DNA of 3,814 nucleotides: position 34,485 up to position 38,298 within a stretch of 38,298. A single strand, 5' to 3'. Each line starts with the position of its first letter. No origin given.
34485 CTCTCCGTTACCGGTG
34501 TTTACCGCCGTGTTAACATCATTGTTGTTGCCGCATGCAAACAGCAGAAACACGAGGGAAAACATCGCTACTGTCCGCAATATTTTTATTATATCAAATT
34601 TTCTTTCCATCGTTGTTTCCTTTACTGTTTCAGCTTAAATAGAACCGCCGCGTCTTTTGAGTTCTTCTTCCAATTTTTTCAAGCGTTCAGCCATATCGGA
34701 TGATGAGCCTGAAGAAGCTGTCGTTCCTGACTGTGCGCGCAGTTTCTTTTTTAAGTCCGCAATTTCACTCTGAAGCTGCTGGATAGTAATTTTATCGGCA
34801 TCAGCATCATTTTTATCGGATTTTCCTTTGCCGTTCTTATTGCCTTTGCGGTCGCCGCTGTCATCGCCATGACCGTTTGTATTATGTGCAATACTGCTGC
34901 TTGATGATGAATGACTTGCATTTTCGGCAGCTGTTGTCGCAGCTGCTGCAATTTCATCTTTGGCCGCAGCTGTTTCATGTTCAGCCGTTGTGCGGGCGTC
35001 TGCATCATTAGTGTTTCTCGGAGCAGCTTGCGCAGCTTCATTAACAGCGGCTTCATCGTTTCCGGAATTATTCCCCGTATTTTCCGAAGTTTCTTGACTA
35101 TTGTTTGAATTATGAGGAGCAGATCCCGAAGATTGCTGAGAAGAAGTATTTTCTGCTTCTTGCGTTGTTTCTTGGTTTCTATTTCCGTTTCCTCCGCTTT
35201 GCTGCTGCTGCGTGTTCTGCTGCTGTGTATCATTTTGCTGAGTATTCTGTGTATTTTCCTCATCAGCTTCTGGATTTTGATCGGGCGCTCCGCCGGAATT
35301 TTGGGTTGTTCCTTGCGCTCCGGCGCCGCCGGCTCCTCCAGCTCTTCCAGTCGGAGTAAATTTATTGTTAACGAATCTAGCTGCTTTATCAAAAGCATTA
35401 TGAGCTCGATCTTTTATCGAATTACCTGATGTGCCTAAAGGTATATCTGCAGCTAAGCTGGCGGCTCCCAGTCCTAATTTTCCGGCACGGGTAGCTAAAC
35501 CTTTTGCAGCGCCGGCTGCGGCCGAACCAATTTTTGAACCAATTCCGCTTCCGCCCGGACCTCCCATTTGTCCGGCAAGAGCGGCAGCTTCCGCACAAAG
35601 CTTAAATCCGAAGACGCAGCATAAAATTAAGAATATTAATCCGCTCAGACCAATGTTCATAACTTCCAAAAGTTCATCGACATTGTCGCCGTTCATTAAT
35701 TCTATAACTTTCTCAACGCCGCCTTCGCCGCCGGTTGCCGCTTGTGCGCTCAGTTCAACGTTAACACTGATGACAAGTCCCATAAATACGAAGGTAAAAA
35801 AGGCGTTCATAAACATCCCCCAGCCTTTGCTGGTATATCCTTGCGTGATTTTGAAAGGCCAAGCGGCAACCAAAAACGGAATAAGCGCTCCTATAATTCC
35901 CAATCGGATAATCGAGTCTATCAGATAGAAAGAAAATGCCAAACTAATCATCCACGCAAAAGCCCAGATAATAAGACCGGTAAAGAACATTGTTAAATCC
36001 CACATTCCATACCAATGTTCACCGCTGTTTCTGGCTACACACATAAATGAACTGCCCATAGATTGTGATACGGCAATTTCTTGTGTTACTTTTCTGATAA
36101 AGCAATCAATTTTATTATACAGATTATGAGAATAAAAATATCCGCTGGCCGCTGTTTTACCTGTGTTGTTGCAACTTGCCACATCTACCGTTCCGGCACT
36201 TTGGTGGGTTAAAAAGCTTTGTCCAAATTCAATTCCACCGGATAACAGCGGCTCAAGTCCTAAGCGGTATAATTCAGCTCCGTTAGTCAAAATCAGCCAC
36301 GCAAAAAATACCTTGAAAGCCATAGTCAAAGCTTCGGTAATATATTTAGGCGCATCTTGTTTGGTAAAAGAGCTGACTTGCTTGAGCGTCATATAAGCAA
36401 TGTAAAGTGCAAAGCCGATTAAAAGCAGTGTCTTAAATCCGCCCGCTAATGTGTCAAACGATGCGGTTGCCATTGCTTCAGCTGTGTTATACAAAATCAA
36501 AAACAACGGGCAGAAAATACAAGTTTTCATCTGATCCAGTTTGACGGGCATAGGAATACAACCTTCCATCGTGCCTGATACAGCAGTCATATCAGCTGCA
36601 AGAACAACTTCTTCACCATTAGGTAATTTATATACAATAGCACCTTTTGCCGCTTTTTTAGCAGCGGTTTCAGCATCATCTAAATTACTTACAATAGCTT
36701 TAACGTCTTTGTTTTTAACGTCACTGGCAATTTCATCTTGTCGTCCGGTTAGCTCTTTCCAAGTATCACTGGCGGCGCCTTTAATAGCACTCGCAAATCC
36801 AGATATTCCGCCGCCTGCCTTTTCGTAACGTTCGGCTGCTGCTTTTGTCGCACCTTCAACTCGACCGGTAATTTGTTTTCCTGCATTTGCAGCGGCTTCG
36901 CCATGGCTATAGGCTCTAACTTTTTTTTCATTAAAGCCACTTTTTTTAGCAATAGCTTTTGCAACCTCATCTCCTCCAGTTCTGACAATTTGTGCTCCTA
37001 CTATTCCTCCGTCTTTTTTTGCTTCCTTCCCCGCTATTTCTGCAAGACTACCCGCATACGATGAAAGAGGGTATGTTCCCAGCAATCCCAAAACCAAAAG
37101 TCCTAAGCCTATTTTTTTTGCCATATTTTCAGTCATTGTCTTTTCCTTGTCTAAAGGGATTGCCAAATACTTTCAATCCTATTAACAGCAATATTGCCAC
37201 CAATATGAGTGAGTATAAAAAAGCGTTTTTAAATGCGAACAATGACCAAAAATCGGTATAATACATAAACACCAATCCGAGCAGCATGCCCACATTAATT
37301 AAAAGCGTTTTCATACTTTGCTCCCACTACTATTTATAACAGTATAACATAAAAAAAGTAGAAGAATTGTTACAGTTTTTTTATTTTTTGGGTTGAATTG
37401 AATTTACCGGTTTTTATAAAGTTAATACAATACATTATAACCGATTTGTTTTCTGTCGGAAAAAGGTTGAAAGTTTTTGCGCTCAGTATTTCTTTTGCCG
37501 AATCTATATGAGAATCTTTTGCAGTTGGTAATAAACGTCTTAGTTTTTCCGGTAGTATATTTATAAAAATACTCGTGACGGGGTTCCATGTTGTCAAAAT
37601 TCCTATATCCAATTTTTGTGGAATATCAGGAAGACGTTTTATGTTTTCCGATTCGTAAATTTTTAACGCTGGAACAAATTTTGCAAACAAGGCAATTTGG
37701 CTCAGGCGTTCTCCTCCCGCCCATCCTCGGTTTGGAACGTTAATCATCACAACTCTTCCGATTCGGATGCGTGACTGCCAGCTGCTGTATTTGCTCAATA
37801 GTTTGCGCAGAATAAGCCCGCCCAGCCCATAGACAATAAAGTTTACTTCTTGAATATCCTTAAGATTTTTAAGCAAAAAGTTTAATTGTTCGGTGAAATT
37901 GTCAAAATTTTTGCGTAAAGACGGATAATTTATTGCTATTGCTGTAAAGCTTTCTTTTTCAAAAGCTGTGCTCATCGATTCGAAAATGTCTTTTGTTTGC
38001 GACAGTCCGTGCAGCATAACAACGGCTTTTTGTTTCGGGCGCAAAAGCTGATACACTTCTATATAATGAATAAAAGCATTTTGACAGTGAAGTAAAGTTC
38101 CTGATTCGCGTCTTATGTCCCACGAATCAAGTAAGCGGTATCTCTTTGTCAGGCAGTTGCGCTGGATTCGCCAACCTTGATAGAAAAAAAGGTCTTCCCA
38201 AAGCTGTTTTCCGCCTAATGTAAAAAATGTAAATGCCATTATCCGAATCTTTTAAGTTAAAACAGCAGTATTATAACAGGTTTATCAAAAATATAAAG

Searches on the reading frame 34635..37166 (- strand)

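Call 24: search_protein_families(library=pfam, proteins=[window:34635-37166:-], max_evalue=1)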
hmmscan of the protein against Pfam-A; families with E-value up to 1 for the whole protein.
window:34635-37166:- (843 aa): 1 family
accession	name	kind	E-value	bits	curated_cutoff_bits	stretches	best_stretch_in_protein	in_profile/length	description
PF04610.19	TrbL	-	0.032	14.4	25.9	1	357-516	94-212/215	TrbL/VirB6 plasmid conjugal transfer protein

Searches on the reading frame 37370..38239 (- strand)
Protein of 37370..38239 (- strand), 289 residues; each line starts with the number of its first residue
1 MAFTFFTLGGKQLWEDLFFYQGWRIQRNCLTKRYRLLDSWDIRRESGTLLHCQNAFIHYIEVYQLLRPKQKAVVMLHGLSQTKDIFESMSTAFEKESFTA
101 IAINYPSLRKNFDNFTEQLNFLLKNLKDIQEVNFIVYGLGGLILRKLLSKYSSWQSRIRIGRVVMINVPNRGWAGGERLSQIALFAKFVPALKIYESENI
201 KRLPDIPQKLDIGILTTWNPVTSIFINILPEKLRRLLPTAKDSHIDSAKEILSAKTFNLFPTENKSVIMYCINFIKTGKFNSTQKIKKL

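Call 24: search_protein_families(library=pfam, proteins=[window:37370-38239:-], max_evalue=1)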
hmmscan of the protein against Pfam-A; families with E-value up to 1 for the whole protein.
window:37370-38239:- (289 aa): 7 families
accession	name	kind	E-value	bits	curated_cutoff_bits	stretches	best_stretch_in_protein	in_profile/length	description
PF00561.26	Abhydrolase_1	-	1.8e-05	25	25.8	1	72-168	2-102/245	alpha/beta hydrolase fold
PF02089.21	Palm_thioest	-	2.5e-05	24.5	26.8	1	73-179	2-119/254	Palmitoyl protein thioesterase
PF24096.1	DUF7379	-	4.9e-05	23.8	33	1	83-173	12-115/191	Domain of unknown function (DUF7379)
PF05057.20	DUF676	-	0.018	15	20.3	1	69-153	4-101/217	Putative serine esterase (DUF676)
PF16531.10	SAS-6_N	-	0.067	13.8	25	1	78-134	48-103/135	Centriolar protein SAS N-terminal domain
PF03959.19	FSH1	-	0.12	12.5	21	1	69-97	3-31/211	Serine hydrolase (FSH1)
PF20994.3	CENPU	-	0.17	12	27.8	1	89-135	43-89/200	CENPU protein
